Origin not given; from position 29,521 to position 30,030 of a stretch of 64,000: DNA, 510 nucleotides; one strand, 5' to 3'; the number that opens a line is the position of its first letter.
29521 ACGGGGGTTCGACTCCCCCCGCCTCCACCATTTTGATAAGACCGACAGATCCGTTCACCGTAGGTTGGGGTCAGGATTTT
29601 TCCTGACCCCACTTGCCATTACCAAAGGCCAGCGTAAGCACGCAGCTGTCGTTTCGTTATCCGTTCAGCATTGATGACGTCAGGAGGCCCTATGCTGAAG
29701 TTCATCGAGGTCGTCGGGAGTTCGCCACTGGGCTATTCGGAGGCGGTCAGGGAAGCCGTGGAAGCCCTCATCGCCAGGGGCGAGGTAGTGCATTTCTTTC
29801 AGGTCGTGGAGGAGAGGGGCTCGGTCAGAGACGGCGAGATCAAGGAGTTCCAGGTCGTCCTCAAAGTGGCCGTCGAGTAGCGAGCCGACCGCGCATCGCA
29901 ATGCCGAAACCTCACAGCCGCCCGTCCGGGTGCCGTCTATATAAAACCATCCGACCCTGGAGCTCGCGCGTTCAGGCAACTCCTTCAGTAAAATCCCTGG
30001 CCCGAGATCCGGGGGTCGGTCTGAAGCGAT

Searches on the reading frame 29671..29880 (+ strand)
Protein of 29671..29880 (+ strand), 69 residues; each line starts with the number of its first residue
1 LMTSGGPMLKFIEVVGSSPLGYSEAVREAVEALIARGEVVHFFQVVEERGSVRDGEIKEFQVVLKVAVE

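Call 96: search_protein_families(library=pfam, proteins=[window:29671-29880:+], max_evalue=0.001)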
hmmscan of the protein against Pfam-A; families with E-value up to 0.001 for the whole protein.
window:29671-29880:+ (69 aa): 1 family
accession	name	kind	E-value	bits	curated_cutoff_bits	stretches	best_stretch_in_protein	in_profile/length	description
PF07311.17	Dodecin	-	1.5e-13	51.3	22.5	1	9-67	2-60/64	Dodecin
